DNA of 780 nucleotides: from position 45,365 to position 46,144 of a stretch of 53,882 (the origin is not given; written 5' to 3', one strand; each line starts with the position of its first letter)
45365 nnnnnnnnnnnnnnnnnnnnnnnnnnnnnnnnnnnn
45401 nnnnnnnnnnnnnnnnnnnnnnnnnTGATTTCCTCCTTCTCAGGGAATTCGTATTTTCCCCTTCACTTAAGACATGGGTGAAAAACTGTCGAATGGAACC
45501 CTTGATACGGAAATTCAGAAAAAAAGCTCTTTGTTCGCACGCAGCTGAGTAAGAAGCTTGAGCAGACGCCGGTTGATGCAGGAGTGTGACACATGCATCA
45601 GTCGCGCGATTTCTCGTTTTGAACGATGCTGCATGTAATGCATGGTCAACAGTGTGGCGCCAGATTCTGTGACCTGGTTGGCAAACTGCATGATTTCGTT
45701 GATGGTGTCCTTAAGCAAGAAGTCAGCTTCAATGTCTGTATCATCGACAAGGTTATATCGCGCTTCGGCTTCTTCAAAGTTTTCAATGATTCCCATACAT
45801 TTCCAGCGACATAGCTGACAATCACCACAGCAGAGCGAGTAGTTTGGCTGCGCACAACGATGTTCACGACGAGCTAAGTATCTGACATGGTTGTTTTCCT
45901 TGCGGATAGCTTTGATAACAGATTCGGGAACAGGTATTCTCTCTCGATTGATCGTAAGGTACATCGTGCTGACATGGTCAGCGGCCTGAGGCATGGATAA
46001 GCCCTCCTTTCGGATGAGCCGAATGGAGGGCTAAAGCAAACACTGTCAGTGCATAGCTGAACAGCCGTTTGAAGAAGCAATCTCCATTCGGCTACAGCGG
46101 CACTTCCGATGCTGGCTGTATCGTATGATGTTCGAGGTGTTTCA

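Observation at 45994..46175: Three-part RNA switch in the leader of a sigma-like regulator gene: SD, anti-SD and anti-anti-SD, with a possible leader peptide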

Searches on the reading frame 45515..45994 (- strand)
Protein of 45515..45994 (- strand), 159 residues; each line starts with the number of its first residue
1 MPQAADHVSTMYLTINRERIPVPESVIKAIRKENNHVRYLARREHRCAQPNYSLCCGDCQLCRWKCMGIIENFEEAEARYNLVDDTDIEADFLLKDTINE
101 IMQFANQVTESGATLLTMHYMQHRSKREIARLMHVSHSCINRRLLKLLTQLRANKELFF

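Call 7: search_protein_families(library=pfam, proteins=[window:45515-45994:-], max_evalue=0.01)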
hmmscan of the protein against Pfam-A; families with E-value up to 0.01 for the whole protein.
window:45515-45994:- (159 aa): 3 families
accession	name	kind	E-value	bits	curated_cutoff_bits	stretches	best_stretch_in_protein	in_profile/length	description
PF06530.18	Phage_antitermQ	-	0.00022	21.6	26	1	98-144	53-99/118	Phage antitermination protein Q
PF08281.18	Sigma70_r4_2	-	0.0027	17.8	25.7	1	106-145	9-48/54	Sigma-70, region 4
PF18024.7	HTH_50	-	0.0029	17.7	27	1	113-144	13-44/50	Helix-turn-helix domain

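Call 9: find_homologous_proteins(query=window:45515-45994:-)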
Query window:45515-45994:- (159 aa): 8 proteins with E <= 0.001 among 22 candidates.
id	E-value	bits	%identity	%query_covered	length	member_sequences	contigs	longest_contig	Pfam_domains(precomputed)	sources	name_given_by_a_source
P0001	2.3e-97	341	97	100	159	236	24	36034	-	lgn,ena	-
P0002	5.9e-89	314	87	100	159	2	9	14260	-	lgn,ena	-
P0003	9.2e-83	294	98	84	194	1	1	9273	-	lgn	-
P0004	1.2e-77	277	89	87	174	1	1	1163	-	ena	-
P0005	8.2e-76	271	74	100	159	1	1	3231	PF04545.23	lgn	-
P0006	1.4e-61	225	95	65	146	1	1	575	-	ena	-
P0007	2.5e-56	208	96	62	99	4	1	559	-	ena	-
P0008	5.1e-27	113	72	56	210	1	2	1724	PF13182.12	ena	-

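Call 11: find_encoding_contigs(protein=P0002, flank=4000, max_places=6)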
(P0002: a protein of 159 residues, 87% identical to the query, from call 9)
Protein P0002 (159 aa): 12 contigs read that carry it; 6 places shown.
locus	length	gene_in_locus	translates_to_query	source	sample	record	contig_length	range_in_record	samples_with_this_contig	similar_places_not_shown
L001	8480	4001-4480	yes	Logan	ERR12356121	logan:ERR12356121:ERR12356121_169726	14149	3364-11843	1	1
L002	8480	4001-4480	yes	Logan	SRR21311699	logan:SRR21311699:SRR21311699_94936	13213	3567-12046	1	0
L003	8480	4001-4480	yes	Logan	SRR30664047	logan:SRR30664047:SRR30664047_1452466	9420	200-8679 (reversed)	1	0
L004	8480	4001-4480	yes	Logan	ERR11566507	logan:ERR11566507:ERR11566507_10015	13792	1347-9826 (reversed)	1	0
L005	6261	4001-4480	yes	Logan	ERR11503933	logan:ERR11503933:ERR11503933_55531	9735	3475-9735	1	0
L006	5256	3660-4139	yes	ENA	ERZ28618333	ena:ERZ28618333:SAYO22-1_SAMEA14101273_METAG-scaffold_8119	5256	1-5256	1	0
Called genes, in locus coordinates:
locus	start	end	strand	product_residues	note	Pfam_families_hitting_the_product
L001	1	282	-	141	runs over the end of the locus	PF12844:HTH_19, PF13560:HTH_31, PF01381:HTH_3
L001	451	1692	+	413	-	PF00817:IMS, PF21999:IMS_HHH_1 (faint), PF11799:IMS_C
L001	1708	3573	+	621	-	-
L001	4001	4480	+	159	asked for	-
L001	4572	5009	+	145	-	-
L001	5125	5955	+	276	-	-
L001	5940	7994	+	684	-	PF03796:DnaB_C, PF13481:AAA_25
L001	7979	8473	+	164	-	-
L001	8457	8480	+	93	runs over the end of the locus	-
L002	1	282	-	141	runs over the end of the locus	PF12844:HTH_19, PF13560:HTH_31, PF01381:HTH_3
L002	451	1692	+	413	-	PF00817:IMS, PF21999:IMS_HHH_1 (faint), PF11799:IMS_C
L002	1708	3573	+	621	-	-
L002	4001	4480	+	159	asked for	-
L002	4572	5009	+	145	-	-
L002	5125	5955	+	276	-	-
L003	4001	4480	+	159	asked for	-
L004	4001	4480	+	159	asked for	-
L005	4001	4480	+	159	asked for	-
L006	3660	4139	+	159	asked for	-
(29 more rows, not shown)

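Call 12: find_encoding_contigs(protein=P0005, flank=4000, max_places=4)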
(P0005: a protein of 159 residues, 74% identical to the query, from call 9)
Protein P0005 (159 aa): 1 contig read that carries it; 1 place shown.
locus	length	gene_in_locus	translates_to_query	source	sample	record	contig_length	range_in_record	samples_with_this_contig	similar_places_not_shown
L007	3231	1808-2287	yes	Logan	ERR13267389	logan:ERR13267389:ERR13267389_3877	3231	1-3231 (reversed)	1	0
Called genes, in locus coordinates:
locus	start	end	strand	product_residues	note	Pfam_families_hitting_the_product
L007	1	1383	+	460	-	?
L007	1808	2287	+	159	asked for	PF04545:Sigma70_r4 (weak)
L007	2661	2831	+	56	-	-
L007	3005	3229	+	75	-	?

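Call 13: find_encoding_contigs(protein=P0001, flank=4000, max_places=8)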
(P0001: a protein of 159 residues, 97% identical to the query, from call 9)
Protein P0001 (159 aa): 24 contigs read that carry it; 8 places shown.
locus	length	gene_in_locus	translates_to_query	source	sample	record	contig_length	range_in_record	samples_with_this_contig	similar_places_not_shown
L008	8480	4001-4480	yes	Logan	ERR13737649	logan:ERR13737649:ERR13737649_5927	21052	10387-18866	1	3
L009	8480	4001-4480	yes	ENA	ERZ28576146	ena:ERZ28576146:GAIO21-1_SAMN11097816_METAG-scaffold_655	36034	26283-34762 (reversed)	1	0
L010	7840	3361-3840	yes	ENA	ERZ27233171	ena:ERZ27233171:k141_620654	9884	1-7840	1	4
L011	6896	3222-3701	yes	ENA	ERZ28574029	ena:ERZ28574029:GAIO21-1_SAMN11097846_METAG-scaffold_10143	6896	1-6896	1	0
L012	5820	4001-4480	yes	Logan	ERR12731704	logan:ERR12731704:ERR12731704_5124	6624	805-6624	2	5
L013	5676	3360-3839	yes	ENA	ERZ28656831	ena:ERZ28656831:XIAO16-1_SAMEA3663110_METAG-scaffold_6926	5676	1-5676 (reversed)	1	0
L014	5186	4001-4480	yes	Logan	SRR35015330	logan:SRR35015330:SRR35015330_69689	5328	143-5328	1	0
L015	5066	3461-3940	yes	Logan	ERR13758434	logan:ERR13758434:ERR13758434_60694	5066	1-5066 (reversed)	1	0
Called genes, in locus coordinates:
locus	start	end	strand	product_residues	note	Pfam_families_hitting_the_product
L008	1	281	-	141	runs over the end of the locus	PF12844:HTH_19, PF13560:HTH_31, PF01381:HTH_3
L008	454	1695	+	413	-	PF00817:IMS, PF21999:IMS_HHH_1 (faint), PF11799:IMS_C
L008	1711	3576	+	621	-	-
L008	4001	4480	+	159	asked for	-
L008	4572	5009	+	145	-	-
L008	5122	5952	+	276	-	-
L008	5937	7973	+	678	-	PF03796:DnaB_C, PF13481:AAA_25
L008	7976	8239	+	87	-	-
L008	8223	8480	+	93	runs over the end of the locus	-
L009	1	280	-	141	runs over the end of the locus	PF12844:HTH_19, PF13560:HTH_31, PF01381:HTH_3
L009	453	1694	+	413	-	PF00817:IMS, PF21999:IMS_HHH_1 (faint), PF11799:IMS_C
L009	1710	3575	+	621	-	-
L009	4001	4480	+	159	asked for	-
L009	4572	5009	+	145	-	-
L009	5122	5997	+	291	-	-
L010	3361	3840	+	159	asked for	-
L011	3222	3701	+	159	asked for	-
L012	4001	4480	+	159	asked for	-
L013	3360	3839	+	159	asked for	-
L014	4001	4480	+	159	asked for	-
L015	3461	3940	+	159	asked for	-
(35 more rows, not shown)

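Call 18: find_related_loci(query=A3, collection=genome_contigs, flank=3000)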
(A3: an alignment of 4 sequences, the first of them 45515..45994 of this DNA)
Query A3 (159 aa) in genome_contigs; peptide patterns used: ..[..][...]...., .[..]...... (x = any residue, [..] = any of these).
154 stretches matched a pattern; 1 encode a relative of the query (tblastn E <= 1e-3); 1 distinct loci.
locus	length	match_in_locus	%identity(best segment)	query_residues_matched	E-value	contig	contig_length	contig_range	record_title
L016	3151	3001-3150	98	1-50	3e-30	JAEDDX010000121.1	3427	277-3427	MAG: Acetatifactor sp. isolate MAG043 NODE_28866_length_3427_cov_21.705813, whole genome shotgun sequence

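Call 24: search_protein_representatives(alignment_id=A3)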
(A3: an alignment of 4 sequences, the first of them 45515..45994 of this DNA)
Query: 4 sequences, 159 profile positions. Proteins with E-value up to 0.001 (for the whole library): 123; up to 1e-10: 46; up to 1e-30: 2. The best 123 are listed.
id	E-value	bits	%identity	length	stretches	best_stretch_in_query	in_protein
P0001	5.1e-101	351.5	-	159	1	1-159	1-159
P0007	9.7e-57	207.6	-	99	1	1-99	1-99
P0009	4.6e-30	120.9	-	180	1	15-133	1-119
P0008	3.4e-29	118.1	-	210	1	75-159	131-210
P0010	1.5e-27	112.7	-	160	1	9-159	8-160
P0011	7.0e-27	110.5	-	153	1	3-159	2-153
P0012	9.1e-27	110.2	-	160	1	7-157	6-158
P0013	9.8e-27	110.1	-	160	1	11-159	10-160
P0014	1.0e-25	106.8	-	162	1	13-159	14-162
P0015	1.7e-25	106.0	-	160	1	9-159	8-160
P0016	2.3e-25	105.6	-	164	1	3-159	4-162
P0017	3.5e-25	105.0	-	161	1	11-159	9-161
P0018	1.2e-24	103.2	-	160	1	12-158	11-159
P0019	1.7e-24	102.8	-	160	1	10-159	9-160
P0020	1.7e-24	102.8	-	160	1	11-159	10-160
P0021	2.5e-23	99.0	-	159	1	9-158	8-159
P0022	5.7e-23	97.8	-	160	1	11-158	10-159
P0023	9.8e-21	90.6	-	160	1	9-159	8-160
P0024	1.6e-20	89.9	-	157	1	12-159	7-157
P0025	1.2e-19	87.0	-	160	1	9-158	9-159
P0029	5.2e-18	81.7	-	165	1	9-159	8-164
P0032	2.6e-16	76.2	-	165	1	11-159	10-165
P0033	5.4e-16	75.2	-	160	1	12-159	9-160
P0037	2.0e-15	73.3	-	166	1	6-158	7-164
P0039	1.7e-14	70.3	-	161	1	12-159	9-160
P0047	2.8e-12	63.1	-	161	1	12-156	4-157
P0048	4.2e-12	62.5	-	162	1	9-158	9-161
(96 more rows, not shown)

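Call 27: find_homologous_proteins(query=A4, max_evalue=1e-8)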
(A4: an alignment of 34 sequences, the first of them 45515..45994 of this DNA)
Query A4 (34 sequences) (159 aa, profile of the alignment): 11 proteins with E <= 1e-8 among 843 candidates.
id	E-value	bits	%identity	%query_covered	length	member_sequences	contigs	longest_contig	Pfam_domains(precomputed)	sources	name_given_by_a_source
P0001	8.2e-54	200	97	100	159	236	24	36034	-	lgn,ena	-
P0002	4.1e-53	197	87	100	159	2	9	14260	-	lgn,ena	-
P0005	1.8e-51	192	74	100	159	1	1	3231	PF04545.23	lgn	-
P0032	6.4e-51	190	28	93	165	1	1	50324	-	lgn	-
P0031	1.1e-47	180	26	98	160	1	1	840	-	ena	-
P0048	2.1e-43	166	27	99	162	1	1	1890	PF04545.23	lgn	-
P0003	3.2e-43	165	98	84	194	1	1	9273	-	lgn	-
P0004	1.4e-42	163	89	87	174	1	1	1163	-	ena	-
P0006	6.7e-30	122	95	65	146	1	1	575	-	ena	-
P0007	6.1e-28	116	96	62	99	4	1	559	-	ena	-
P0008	9.7e-13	66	72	56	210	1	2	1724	PF13182.12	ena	-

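Call 29: find_encoding_contigs(protein=P0032, flank=5000, max_places=3)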
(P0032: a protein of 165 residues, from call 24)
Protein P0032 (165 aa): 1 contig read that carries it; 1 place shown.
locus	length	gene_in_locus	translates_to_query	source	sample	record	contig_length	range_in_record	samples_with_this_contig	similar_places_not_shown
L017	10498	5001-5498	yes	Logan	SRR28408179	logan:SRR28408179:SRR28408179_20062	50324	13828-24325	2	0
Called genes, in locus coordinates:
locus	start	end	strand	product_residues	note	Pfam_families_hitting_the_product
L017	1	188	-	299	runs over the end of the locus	PF08281:Sigma70_r4_2 (faint), PF13384:HTH_23 (faint), PF13518:HTH_28 (faint), PF13542:HTH_Tnp_ISL3 (faint), PF13551:HTH_29 (faint), PF12728:HTH_17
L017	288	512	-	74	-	PF12728:HTH_17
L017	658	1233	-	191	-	-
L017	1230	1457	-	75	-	-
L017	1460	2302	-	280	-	PF12844:HTH_19, PF13443:HTH_26 (weak), PF13560:HTH_31 (weak), PF01381:HTH_3, PF00717:Peptidase_S24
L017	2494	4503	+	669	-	PF13443:HTH_26 (weak)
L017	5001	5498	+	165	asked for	-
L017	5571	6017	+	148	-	-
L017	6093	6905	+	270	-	-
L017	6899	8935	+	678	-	PF03796:DnaB_C, PF13481:AAA_25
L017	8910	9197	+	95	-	-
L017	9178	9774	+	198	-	-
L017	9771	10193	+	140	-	-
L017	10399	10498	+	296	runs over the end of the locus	PF02195:ParB_N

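Call 30: find_encoding_contigs(protein=P0048, flank=3000, max_places=3)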
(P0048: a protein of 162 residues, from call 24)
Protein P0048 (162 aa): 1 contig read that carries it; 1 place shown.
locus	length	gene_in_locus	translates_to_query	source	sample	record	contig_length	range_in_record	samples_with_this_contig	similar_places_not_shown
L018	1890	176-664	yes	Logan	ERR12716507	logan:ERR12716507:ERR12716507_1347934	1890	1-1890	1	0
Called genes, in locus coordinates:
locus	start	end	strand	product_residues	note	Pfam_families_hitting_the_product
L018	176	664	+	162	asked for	PF04545:Sigma70_r4 (weak)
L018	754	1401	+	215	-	-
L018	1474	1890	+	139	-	?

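Call 38: find_encoding_contigs(protein=P0010, flank=2500, max_places=2)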
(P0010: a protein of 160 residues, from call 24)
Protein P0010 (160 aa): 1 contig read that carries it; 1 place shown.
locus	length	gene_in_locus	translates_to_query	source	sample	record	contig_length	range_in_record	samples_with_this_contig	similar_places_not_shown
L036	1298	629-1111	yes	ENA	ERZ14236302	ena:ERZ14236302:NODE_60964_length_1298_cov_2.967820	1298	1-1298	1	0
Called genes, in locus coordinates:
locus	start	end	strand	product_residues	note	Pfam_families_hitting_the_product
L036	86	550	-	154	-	-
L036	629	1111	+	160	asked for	-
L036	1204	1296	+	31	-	?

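Call 42: list_cluster_members(proteins=[P0011, P0012, P0013, P0014, P0015, P0016, P0017, P0018, P0019, P0020])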
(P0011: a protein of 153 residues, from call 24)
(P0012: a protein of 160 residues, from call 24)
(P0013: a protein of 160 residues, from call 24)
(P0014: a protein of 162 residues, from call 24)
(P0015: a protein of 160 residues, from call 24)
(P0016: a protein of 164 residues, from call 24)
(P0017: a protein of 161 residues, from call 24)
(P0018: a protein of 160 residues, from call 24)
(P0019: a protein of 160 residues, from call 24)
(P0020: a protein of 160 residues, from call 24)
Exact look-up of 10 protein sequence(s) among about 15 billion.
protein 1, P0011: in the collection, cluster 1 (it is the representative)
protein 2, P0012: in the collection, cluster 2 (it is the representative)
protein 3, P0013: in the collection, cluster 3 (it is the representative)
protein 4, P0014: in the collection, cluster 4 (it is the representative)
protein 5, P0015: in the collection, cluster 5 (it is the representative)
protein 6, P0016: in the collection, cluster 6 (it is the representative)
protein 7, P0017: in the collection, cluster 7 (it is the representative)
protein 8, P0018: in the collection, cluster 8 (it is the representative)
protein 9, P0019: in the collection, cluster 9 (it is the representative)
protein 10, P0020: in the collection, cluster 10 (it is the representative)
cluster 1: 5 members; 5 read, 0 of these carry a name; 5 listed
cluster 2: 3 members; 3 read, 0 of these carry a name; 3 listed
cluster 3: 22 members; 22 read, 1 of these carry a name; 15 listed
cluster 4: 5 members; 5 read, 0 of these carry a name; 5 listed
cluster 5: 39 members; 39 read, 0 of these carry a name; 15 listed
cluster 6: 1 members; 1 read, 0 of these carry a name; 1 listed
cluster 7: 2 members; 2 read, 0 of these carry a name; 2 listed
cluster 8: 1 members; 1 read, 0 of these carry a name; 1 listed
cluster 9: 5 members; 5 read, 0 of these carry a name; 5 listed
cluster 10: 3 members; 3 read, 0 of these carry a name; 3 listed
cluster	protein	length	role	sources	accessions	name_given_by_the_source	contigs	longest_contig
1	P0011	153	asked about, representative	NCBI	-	-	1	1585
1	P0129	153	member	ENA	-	-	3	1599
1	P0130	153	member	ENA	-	-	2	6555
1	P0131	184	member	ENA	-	-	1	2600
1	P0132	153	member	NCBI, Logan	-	-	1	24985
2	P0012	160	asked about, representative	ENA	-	-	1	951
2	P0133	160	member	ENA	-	-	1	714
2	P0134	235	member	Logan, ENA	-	-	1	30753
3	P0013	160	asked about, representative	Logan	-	-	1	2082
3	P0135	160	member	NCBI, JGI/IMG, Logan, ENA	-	DNA-directed RNA polymerase specialized sigma24 family protein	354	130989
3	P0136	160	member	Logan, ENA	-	-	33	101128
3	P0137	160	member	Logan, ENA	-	-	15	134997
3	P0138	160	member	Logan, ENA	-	-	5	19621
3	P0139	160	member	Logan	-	-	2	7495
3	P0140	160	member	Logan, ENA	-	-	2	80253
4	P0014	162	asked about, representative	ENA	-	-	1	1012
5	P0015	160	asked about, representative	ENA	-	-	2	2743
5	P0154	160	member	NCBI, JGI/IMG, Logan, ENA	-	-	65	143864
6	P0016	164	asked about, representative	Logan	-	-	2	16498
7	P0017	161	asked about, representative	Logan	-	-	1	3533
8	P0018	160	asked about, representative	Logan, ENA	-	-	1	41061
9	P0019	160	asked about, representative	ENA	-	-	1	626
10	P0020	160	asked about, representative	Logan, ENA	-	-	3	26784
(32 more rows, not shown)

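Call 43: find_encoding_contigs(protein=P0135, flank=3000, max_places=5)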
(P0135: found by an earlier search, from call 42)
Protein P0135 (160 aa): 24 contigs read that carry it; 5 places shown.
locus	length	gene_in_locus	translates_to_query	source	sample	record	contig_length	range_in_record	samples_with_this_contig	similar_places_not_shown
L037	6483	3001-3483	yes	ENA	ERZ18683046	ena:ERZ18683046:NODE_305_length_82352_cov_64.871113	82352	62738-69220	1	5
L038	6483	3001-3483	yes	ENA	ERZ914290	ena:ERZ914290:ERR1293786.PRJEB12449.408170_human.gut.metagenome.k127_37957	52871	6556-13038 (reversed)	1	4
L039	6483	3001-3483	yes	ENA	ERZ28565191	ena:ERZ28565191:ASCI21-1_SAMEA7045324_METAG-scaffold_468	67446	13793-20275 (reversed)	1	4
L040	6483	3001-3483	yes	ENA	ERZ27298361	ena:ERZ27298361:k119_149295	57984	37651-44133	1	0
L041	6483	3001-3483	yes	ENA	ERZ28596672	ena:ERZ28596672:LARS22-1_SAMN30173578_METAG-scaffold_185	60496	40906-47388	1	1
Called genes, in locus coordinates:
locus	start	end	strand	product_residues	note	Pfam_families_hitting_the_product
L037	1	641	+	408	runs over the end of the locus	PF00817:IMS, PF11799:IMS_C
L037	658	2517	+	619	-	-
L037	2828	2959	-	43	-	-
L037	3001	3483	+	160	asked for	-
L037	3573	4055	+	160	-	-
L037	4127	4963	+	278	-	-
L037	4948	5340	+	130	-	-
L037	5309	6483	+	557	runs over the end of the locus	PF06745:ATPase (faint), PF03796:DnaB_C, PF13481:AAA_25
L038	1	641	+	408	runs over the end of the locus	PF00817:IMS, PF11799:IMS_C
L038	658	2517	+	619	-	-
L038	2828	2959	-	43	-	-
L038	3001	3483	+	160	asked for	-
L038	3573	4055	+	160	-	-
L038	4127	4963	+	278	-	-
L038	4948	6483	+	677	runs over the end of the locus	PF06745:ATPase (faint), PF03796:DnaB_C, PF13481:AAA_25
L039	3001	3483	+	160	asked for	-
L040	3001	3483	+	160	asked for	-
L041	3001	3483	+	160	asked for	-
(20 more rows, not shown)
